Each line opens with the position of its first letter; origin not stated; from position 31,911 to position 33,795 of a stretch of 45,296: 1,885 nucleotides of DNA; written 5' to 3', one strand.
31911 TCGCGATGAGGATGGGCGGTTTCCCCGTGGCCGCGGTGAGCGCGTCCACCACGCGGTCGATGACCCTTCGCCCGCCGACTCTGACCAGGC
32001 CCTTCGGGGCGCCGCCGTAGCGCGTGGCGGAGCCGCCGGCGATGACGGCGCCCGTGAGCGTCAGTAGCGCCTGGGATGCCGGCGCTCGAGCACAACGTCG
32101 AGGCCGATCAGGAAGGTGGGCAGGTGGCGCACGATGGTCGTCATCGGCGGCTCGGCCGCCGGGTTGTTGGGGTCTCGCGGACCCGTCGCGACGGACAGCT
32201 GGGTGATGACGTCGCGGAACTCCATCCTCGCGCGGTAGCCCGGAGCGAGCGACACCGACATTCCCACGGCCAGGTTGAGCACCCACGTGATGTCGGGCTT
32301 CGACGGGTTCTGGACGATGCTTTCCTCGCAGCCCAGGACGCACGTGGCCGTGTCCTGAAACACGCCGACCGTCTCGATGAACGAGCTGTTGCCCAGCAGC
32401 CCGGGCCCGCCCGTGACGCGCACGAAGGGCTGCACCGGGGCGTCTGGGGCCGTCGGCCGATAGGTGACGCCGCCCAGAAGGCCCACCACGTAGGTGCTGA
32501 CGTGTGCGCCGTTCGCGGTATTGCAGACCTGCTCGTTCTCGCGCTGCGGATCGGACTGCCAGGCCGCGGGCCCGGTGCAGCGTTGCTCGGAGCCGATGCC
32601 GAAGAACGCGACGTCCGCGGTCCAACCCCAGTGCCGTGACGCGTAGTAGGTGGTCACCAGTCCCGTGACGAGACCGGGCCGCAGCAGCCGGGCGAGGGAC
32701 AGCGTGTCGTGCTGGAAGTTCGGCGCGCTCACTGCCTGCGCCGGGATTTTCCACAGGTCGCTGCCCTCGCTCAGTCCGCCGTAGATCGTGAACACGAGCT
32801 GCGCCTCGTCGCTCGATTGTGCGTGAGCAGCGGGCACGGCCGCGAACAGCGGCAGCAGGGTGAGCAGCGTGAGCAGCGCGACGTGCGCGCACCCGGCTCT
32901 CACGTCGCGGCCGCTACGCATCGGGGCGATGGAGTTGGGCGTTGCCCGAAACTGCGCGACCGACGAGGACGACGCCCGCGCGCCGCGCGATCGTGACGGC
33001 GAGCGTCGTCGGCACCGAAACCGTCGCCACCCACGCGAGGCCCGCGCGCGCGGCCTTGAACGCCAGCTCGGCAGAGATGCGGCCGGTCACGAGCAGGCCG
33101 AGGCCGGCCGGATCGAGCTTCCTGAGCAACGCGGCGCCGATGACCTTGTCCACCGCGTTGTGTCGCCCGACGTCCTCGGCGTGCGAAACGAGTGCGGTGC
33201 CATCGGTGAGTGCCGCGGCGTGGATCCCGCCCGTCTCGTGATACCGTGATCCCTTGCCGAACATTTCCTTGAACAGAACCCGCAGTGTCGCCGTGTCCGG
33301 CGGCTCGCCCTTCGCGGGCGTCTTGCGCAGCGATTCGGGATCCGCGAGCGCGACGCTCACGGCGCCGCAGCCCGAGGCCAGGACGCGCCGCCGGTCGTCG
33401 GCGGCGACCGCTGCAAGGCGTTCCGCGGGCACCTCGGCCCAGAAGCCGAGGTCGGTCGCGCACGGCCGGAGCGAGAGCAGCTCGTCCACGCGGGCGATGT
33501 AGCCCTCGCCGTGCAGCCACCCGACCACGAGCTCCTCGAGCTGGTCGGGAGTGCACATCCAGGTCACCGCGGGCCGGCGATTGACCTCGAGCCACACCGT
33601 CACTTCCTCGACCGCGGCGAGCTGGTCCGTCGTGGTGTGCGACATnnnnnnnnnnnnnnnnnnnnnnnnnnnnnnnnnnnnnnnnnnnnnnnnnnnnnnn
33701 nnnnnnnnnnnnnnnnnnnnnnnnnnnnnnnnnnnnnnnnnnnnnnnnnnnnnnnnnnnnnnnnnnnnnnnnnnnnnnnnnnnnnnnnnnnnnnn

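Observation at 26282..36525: About 10-kb, 13-gene head-to-tail unit mixing Mo/W-cofactor maturation with envelope and unknown functions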

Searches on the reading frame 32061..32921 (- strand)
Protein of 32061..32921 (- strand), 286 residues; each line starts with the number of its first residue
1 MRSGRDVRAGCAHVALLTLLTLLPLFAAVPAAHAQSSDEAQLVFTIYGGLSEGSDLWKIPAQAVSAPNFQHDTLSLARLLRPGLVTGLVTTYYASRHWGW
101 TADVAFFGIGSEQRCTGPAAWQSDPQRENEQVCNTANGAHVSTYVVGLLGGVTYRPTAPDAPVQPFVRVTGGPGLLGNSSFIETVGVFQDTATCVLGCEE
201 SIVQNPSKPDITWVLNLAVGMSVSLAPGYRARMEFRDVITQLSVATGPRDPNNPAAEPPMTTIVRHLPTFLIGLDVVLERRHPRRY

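Call 5: search_protein_families(library=pfam, proteins=[window:32061-32921:-], max_evalue=0.01)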
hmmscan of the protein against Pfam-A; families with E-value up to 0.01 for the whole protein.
window:32061-32921:- (286 aa): 0 families

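Call 10: search_protein_families(library=ncbifam, proteins=[window:32061-32921:-], max_evalue=0.001)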
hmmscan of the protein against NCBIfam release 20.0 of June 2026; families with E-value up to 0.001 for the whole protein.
window:32061-32921:- (286 aa): 0 families

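Call 11: find_related_loci(query=window:32061-32921:-, collection=genome_contigs, flank=10000)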
Query window:32061-32921:- (286 aa) in genome_contigs; peptide patterns used: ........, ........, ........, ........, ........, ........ (x = any residue, [..] = any of these).
129 stretches matched a pattern, but none encodes a relative of the query by tblastn (E <= 1e-3).
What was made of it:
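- Tried and rejected: A single-protein scan with g6 against genome_contigs found no confirmed relative (call 11).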

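Call 12: find_homologous_proteins(query=window:32061-32921:-)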
Query window:32061-32921:- (286 aa): 42 proteins with E <= 0.001 among 5068 candidates.
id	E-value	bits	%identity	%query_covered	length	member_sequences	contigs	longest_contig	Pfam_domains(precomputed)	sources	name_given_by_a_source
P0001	1.1e-186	637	100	98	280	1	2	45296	-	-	-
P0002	3.5e-140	485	77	100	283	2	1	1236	-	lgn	-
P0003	5.9e-123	428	72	90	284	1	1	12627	-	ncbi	-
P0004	2.2e-117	410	71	89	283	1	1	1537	-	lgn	-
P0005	3.7e-108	379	62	88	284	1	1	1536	-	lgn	-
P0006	5.1e-102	359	62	90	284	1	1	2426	-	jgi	jgi:hypothetical protein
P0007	4.6e-93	330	59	89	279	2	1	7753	-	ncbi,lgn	-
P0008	1.5e-91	325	56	100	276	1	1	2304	-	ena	-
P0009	1.2e-89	319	57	92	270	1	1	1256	-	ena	-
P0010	1.6e-88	315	56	93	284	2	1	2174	-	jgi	jgi:hypothetical protein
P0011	3.1e-88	314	57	87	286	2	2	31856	-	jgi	jgi:hypothetical protein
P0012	1.6e-87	312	55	94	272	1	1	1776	-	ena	-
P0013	2.5e-81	291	52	88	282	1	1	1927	-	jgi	jgi:hypothetical protein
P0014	1.2e-79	286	51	100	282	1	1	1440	-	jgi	jgi:hypothetical protein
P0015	1.3e-79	286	51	100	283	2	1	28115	-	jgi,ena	jgi:hypothetical protein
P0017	6.9e-75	270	49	100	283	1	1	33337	-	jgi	jgi:hypothetical protein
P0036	2.8e-43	167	37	98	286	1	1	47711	-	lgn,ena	-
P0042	2.2e-19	88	30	90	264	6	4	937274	-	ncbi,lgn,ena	-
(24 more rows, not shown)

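Call 13: find_encoding_contigs(protein=P0036, flank=10000, max_places=2)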
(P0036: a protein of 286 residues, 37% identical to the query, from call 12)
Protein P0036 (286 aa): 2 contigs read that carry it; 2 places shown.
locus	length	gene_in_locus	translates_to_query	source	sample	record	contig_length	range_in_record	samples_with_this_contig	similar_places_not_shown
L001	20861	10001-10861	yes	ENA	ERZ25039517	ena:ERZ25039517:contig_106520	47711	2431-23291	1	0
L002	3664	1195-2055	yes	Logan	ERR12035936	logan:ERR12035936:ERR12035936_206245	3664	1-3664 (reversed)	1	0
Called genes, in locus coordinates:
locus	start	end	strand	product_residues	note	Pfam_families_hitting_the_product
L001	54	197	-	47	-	-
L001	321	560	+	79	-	-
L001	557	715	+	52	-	-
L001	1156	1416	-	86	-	PF01106:NifU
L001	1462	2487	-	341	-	PF01368:DHH, PF02272:DHHA1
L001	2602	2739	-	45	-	PF13906:AA_permease_C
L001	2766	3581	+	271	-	-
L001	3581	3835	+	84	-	-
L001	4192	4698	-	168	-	PF00478:IMPDH, PF01070:FMN_dh (weak)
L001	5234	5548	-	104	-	PF00478:IMPDH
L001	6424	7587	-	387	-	-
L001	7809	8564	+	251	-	PF06415:iPGM_N (weak)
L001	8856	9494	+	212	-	-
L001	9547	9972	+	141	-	PF01242:PTPS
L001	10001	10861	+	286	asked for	-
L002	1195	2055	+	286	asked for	-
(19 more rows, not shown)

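Call 14: find_encoding_contigs(protein=P0017, flank=10000, max_places=2)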
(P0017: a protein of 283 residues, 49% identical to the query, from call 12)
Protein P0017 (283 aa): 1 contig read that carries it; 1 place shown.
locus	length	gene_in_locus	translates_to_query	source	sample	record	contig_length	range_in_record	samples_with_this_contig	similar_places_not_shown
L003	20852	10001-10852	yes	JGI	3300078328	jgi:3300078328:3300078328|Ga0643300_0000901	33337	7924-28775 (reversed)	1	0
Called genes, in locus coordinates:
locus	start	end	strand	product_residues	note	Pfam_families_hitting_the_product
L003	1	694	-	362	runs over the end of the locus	PF01883:FeS_assembly_P, PF10609:ParA, PF00142:Fer4_NifH (faint), PF01656:CbiA, PF09140:MipZ (weak), PF13614:AAA_31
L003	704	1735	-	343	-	PF01368:DHH, PF02272:DHHA1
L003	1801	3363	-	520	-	PF00324:AA_permease, PF13520:AA_permease_2, PF13906:AA_permease_C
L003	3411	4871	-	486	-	PF00478:IMPDH, PF00571:CBS, PF01070:FMN_dh, PF03060:NMO (weak)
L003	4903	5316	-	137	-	PF10047:DUF2281 (weak)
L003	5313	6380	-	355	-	PF08239:SH3_3 (faint)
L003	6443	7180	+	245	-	-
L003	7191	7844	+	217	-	PF00528:BPD_transp_1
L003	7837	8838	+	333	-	PF00005:ABC_tran, PF13304:AAA_21 (weak), PF08402:TOBE_2 (faint), PF03459:TOBE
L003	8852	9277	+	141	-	PF01242:PTPS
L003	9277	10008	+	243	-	PF02634:FdhD-NarQ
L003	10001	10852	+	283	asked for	-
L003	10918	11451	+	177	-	PF12804:NTP_transf_3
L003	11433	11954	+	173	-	PF03205:MobB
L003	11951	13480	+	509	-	PF02113:Peptidase_S13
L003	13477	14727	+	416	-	PF03453:MoeA_N, PF00994:MoCF_biosynth, PF03454:MoeA_C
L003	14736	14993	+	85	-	-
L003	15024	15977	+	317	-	PF00291:PALP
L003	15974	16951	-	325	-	PF01012:ETF, PF00766:ETF_alpha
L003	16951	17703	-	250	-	PF01012:ETF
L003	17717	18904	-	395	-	PF02771:Acyl-CoA_dh_N, PF02770:Acyl-CoA_dh_M, PF00441:Acyl-CoA_dh_1, PF08028:Acyl-CoA_dh_2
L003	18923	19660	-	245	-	PF10263:SprT-like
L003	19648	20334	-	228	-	PF09419:PGP_phosphatase (weak), PF00702:Hydrolase (weak), PF13419:HAD_2 (weak), PF13242:Hydrolase_like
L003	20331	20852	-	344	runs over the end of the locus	PF00180:Iso_dh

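Call 15: find_encoding_contigs(protein=P0042, flank=10000, max_places=2)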
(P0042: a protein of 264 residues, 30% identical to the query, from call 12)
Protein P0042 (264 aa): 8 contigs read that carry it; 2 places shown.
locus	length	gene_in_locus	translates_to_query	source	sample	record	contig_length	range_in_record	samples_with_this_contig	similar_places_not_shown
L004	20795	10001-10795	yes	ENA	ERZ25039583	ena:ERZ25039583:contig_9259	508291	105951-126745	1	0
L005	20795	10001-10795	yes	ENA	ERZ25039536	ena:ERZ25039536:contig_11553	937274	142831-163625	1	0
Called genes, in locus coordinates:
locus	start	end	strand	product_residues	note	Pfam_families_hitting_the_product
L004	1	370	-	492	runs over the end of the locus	PF00324:AA_permease, PF13520:AA_permease_2, PF13906:AA_permease_C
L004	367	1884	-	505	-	PF00324:AA_permease, PF13520:AA_permease_2, PF13906:AA_permease_C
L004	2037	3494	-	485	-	PF00478:IMPDH, PF00571:CBS, PF03060:NMO, PF01070:FMN_dh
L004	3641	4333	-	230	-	PF00324:AA_permease, PF13520:AA_permease_2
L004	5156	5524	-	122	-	-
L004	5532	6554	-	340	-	PF06347:SH3_4 (faint)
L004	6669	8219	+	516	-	PF01676:Metalloenzyme, PF06415:iPGM_N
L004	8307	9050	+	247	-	-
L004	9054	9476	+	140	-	PF01242:PTPS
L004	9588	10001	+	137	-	PF13380:CoA_binding_2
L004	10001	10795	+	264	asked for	-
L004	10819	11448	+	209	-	PF12804:NTP_transf_3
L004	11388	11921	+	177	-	PF03205:MobB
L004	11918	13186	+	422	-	PF03453:MoeA_N, PF00994:MoCF_biosynth, PF03454:MoeA_C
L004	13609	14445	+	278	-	PF01435:Peptidase_M48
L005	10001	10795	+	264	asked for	-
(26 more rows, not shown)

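Call 30: search_solved_structures(query=A1, max_evalue=1)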
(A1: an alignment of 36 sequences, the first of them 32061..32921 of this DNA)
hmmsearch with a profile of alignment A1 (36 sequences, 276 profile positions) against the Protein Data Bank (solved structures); distinct sequences matched with E-value up to 1: 0.

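Call 41: predict_structure(alignment_id=A1)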
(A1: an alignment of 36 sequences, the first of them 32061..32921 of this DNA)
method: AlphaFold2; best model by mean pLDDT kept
length: 286 residues; sequences in the alignment: 36
mean_pLDDT: 89.0   pTM: 0.78
mean pLDDT of the five models: 89.0, 88.6, 88.4, 87.9, 87.6
residues with pLDDT >= 90: 227; 70-90: 14; 50-70: 30; < 50: 15
segments of 3 or more residues with pLDDT < 50: 1-4, 6-8, 32-35
pLDDT, mean of each block of 10 residues (from residue 1): 47 64 55 58 97 97 94 97 97 95 96 97 95 96 95 94 97 93 95 93 93 98 96 98 97 94 97 92 51
secondary structure, 60 per line:
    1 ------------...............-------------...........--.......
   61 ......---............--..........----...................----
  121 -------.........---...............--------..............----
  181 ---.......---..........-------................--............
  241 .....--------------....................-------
elements in order: H13-27 E41-51 E54-66 E70-81 E84-93 E98-116 H128-136 E140-154 E163-176 E184-190 E194-203 E211-226 E229-245 E260-279
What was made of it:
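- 32061..32921 (-): g6 / O2: second outer-membrane beta-barrel, 286 aa, with a signal peptide and a conserved Cys115/Cys133 pair. A weak paralogue of O1. Model pLDDT 89.0 (call 41).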

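Call 47: fold_search(model_id=the predicted structure, library=pdb)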
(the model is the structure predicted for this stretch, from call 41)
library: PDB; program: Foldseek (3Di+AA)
matches with E <= 10: 740; with E <= 0.001: 16
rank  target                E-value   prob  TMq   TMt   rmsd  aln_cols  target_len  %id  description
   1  9a2m_MODEL_1_A        4.3e-06  1.00  0.38  0.32  14.5       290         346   10  Model of E. coli OmpA by in-cell photo-crosslinking MS and deep learning (released 2023-02-24)
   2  9nh2_A                4.7e-06  1.00  0.52  0.65   5.8       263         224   15  In situ cryo-EM structure of porin III of the Legionella Dot/Icm T4SS machine (released 2025-09-17)
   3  2x27                  3.2e-05  1.00  0.47  0.61   6.3       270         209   12  Crystal structure of the outer membrane protein OprG from Pseudomonas aeruginosa (released 2010-12-15)
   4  9fzc_A                4.9e-05  1.00  0.39  0.63   9.2       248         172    9  Structure of OmpA-short in complex with nanobody Nb01 (released 2024-07-17)
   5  9fzd_A                1.3e-04  1.00  0.43  0.67   8.5       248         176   10  Structure of OmpA-long in complex with nanobody Nb39 (released 2024-07-17)
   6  1bxw                  1.6e-04  1.00  0.39  0.61   9.9       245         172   10  OUTER MEMBRANE PROTEIN A (OMPA) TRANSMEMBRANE DOMAIN (released 1998-10-14)
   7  9nh1_C                2.1e-04  1.00  0.33  0.36   9.4       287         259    8  In situ cryo-EM structure of porin I of the Legionella Dot/Icm T4SS machine (released 2025-09-17)
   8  2f1v_A                2.3e-04  1.00  0.48  0.71   7.1       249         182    8  Outer membrane protein OmpW (released 2006-01-24)
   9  2f1t_A                2.8e-04  1.00  0.46  0.69   8.6       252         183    8  Outer membrane protein OmpW (released 2006-01-24)
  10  8qxp                  2.9e-04  1.00  0.42  0.63   7.8       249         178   11  Crystal structure of the outer membrane porin OmpW from Klebsiella pneumoniae (released 2024-01-24)
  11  2x56                  2.9e-04  1.00  0.36  0.37  14.4       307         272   11  Yersinia Pestis Plasminogen Activator Pla (Native) (released 2010-07-28)
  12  9nh1_B                3.9e-04  1.00  0.35  0.37  11.8       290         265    7  In situ cryo-EM structure of porin I of the Legionella Dot/Icm T4SS machine (released 2025-09-17)
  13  1p4t                  5.4e-04  1.00  0.35  0.62  11.2       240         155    8  Crystal structure of Neisserial surface protein A (NspA) (released 2003-07-22)
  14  3slj                  5.7e-04  0.91  0.23  0.22  23.3       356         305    8  Pre-cleavage Structure of the Autotransporter EspP - N1023A mutant (released 2011-11-16)
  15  9nh1_A                6.5e-04  0.99  0.30  0.33  16.1       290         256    8  In situ cryo-EM structure of porin I of the Legionella Dot/Icm T4SS machine (released 2025-09-17)
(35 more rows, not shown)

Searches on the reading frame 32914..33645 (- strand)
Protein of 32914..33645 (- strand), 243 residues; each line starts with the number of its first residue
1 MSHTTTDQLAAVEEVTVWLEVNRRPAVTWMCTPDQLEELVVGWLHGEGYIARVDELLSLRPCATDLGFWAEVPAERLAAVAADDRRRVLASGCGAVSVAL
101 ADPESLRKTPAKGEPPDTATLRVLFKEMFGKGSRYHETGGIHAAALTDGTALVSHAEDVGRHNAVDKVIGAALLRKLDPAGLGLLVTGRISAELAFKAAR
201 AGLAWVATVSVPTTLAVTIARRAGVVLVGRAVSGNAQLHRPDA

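Call 5: search_protein_families(library=pfam, proteins=[window:32914-33645:-], max_evalue=0.01)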
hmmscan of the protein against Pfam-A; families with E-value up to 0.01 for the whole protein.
window:32914-33645:- (243 aa): 1 family
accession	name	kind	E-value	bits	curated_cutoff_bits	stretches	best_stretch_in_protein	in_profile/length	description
PF02634.21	FdhD-NarQ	-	3.7e-55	187.7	27.2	1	12-235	1-226/237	FdhD/NarQ family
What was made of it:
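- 32914..33645 (-): g5: FdhD, the formate-dehydrogenase sulfurtransferase and bis-MGD chaperone, 243 aa, single-Cys variant (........). PF02634 187.7 bits (call 5).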

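Call 10: search_protein_families(library=ncbifam, proteins=[window:32914-33645:-], max_evalue=0.001)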
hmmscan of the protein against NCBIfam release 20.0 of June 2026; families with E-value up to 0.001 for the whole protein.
window:32914-33645:- (243 aa): 2 families
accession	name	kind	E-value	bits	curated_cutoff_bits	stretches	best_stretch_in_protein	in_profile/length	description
NF001943.0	PRK00724.1-2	equivalog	5.7e-44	150.2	269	1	11-229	26-256/274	formate dehydrogenase accessory sulfurtransferase FdhD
TIGR00129.1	fdhD_narQ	equivalog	1.4e-38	132.6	140.9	1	11-236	5-226/237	formate dehydrogenase accessory sulfurtransferase FdhD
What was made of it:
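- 32914..33645 (-): TIGR00129 132.6 against a cutoff of 140.9 (call 10).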
